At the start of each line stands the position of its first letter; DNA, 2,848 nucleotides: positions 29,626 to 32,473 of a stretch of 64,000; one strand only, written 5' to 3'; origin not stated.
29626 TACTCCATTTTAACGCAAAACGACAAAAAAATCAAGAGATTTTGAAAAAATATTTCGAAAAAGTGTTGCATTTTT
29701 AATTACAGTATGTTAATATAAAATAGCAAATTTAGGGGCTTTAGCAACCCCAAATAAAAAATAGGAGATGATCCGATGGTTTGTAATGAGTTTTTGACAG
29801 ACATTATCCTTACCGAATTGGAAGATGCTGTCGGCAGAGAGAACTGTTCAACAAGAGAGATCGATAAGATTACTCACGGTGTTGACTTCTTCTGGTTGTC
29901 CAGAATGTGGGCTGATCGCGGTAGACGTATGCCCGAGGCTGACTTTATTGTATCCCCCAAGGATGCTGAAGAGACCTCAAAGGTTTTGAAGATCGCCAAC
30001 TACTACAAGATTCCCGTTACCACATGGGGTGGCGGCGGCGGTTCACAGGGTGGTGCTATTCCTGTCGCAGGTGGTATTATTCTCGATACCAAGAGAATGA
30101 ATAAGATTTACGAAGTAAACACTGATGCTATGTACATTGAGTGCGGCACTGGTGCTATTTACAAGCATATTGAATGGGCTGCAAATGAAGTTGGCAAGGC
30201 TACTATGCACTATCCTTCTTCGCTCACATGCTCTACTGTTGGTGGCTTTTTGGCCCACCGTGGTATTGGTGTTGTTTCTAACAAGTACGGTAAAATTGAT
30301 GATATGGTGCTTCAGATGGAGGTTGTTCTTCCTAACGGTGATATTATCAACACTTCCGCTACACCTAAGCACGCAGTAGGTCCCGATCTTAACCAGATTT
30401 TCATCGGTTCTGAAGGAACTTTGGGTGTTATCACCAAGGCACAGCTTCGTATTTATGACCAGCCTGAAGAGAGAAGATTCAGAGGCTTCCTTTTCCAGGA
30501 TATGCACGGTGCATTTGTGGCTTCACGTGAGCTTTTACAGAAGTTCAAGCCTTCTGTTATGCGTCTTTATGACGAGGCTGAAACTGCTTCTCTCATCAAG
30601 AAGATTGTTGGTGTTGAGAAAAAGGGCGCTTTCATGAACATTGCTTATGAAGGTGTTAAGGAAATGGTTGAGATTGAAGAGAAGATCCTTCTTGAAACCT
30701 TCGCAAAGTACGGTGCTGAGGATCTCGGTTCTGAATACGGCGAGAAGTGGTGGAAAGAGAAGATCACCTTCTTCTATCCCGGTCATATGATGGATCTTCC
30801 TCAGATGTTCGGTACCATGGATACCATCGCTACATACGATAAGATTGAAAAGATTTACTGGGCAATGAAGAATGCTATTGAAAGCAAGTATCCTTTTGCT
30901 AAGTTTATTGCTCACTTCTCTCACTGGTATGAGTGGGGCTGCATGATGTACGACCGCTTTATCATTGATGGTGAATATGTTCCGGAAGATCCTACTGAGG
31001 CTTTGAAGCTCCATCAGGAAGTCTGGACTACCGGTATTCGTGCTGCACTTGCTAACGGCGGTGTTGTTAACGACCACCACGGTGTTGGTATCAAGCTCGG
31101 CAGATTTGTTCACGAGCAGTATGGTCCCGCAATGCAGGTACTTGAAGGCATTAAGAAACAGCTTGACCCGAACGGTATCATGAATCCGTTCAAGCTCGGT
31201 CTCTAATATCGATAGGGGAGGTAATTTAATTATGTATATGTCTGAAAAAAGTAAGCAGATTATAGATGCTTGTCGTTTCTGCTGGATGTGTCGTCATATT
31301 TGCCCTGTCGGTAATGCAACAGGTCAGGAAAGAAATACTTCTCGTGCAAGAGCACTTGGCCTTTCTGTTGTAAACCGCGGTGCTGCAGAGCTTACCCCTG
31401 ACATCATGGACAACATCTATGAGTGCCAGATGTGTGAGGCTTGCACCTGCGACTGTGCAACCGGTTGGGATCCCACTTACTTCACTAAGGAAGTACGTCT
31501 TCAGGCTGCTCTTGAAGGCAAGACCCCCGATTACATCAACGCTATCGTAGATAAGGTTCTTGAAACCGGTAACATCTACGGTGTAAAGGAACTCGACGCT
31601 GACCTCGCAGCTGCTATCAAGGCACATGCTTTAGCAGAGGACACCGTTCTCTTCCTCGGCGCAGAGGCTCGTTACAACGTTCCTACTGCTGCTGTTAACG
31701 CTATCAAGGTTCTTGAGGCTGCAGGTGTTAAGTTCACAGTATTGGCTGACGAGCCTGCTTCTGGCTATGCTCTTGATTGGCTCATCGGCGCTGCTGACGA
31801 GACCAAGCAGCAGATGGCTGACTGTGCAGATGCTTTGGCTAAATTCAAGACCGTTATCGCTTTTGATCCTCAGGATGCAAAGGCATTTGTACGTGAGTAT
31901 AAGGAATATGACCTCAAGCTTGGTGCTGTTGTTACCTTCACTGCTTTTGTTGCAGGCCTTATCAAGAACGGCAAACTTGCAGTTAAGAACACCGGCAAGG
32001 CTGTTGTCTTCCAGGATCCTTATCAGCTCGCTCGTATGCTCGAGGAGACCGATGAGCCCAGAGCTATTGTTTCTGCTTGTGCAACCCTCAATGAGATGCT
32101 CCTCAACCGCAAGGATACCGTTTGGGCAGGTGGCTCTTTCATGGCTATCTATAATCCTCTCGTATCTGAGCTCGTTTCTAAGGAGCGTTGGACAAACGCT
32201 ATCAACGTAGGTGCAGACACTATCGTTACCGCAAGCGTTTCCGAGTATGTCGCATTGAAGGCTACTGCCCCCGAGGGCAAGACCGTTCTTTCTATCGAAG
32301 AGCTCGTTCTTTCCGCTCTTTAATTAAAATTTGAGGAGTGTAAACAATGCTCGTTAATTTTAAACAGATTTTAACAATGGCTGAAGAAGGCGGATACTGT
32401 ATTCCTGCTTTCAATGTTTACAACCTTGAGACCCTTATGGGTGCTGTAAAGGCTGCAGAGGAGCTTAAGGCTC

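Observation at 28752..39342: Transporter-less RpiR-linked carbohydrate locus that couples aldolase/kinase/isomerase genes to an FAD-oxidase / Fe-S / fused-ETF redox module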

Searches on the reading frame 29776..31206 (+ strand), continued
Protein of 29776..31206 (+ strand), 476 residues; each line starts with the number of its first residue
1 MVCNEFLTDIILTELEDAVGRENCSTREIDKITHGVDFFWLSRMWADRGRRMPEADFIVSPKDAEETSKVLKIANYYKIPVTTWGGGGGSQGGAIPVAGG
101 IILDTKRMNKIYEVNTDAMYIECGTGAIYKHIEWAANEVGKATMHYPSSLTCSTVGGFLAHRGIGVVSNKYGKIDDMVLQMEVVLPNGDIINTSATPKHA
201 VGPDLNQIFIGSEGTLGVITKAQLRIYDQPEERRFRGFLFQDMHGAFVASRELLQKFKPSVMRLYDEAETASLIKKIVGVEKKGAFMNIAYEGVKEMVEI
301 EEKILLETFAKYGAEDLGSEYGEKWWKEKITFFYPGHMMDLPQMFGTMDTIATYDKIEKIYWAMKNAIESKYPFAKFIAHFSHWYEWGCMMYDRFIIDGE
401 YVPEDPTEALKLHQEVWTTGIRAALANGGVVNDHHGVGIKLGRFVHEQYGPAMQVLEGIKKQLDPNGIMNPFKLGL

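Call 57: find_encoding_contigs(protein=P0189, flank=10000, max_places=3)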
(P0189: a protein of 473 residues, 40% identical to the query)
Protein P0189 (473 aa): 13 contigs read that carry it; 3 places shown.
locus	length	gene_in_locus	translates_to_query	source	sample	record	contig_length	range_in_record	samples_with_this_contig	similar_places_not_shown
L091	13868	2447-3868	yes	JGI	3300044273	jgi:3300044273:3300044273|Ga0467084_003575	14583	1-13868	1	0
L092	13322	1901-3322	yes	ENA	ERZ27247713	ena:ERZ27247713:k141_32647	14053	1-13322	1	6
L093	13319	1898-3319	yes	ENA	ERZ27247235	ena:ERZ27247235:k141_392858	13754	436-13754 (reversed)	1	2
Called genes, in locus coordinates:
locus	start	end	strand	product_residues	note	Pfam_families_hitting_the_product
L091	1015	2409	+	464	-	PF13433:Peripla_BP_5 (weak), PF13458:Peripla_BP_6, PF01094:ANF_receptor (weak), PF13433:Peripla_BP_5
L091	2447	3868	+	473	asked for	PF01565:FAD_binding_4, PF02913:FAD-oxidase_C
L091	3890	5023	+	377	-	PF02754:CCG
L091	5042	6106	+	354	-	PF00389:2-Hacid_dh, PF02826:2-Hacid_dh_C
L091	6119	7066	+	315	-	PF01210:NAD_Gly3P_dh_N, PF02737:3HCDH_N, PF03446:NAD_binding_2 (weak), PF00725:3HCDH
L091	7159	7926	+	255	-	PF02653:BPD_transp_2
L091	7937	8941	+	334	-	PF02653:BPD_transp_2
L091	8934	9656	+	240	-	PF00005:ABC_tran, PF13304:AAA_21 (faint), PF12399:BCA_ABC_TP_C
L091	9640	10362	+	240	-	PF00005:ABC_tran, PF02463:SMC_N (weak), PF13555:AAA_29 (weak), PF13304:AAA_21 (faint)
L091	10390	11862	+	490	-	PF00370:FGGY_N, PF02782:FGGY_C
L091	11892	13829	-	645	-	PF00724:Oxidored_FMN, PF01207:Dus (faint), PF01262:AlaDh_PNT_C (faint), PF00890:FAD_binding_2 (faint), PF01134:GIDA (faint), PF07992:Pyr_redox_2, PF13738:Pyr_redox_3, PF00070:Pyr_redox, +5 more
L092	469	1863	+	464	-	PF13433:Peripla_BP_5 (weak), PF13458:Peripla_BP_6, PF01094:ANF_receptor (weak), PF13433:Peripla_BP_5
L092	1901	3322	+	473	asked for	PF01565:FAD_binding_4, PF02913:FAD-oxidase_C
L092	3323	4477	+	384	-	PF02754:CCG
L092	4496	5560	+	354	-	PF00389:2-Hacid_dh, PF02826:2-Hacid_dh_C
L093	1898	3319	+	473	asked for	PF01565:FAD_binding_4, PF02913:FAD-oxidase_C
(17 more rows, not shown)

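Call 80: search_protein_families(library=pfam, proteins=[L037:7633-8547:+, L054:7630-8526:+, L021:17923-18921:+, L027:18992-19888:+, L070:4311-5237:-, L070:17610-19091:+], max_evalue=0.001)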
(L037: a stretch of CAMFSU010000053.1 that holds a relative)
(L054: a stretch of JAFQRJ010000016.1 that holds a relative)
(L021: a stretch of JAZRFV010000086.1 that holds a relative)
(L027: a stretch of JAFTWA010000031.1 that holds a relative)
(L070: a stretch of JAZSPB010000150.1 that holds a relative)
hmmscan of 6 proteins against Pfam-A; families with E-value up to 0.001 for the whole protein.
L037:7633-8547:+ (304 aa): 1 family
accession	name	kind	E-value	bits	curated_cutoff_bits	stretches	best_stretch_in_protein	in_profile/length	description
PF00892.27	EamA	-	1.4e-35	122.9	28.2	2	6-149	2-134/135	EamA-like transporter family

L054:7630-8526:+ (298 aa): 1 family
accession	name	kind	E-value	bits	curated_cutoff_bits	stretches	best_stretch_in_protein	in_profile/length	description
PF00892.27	EamA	-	3.4e-15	56.9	28.2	2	154-296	4-134/135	EamA-like transporter family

L021:17923-18921:+ (332 aa): 1 family
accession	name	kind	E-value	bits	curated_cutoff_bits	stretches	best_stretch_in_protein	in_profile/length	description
PF03547.23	Mem_trans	-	1.4e-27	96.7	25.7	1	7-321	2-343/343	Membrane transport protein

L027:18992-19888:+ (298 aa): 1 family
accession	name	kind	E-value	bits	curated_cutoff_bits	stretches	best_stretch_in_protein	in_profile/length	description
PF00892.27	EamA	-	1.3e-13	51.8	28.2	2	154-296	4-134/135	EamA-like transporter family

L070:4311-5237:- (308 aa): 2 families
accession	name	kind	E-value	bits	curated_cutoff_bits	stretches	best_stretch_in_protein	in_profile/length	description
PF03547.23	Mem_trans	-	5.1e-23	81.7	25.7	2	158-304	195-342/343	Membrane transport protein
PF01758.21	SBF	-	5.9e-05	23.3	24.3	1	205-307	6-113/191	Sodium Bile acid symporter family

L070:17610-19091:+ (493 aa): 1 family
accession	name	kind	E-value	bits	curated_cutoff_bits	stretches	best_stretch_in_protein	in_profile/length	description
PF00999.27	Na_H_Exchanger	-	1.5e-32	113.4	26.2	1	36-395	4-356/375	Sodium/hydrogen exchanger, transmembrane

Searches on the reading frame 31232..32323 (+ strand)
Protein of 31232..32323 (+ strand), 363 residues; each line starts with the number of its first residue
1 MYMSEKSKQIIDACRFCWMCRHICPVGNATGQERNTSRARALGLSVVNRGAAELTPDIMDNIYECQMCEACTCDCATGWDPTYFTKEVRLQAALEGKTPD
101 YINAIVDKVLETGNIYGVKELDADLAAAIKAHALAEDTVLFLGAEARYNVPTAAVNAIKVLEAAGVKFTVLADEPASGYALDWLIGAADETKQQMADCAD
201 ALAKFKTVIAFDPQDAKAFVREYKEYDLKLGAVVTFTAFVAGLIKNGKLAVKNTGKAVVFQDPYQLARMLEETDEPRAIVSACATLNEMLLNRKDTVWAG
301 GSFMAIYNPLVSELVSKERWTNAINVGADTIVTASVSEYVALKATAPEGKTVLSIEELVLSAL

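Call 3: search_protein_families(library=pfam, proteins=[window:31232-32323:+])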
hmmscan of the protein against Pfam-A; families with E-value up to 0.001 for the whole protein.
window:31232-32323:+ (363 aa): 1 family
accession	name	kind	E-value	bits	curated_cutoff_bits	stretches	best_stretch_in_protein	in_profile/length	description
PF13183.11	Fer4_8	-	6.6e-06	27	27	1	11-78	2-67/68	4Fe-4S dicluster domain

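Call 4: search_protein_families(library=ncbifam, proteins=[window:31232-32323:+])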
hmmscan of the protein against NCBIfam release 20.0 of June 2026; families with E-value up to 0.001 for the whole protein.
window:31232-32323:+ (363 aa): 6 families
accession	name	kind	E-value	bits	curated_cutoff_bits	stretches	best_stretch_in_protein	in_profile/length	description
NF004898.0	PRK06259.1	equivalog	1.8e-11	43.3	385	1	10-334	132-455/488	fumarate reductase (CoM/CoB) subunit TfrB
NF045670.1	quin_L_LdhH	equivalog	2.4e-10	39.4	800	1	133-334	464-677/706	L-lactate dehydrogenase (quinone) large subunit LdhH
NF045724.1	ferredox_TmcB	equivalog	2.5e-08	33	735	0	7-120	36-156/430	electron transfer complex ferredoxin TmcB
NF008369.0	PRK11168.1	equivalog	5.3e-06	25.6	278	1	6-204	52-233/401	anaerobic glycerol-3-phosphate dehydrogenase subunit C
NF045796.1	DsrK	equivalog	6.1e-06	25.1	400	1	49-289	100-356/453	sulfate reduction electron transfer complex DsrMKJOP subunit DsrK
NF008434.0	PRK11274.1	equivalog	0.00024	20.1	333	0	5-78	16-88/409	glycolate oxidase subunit GlcF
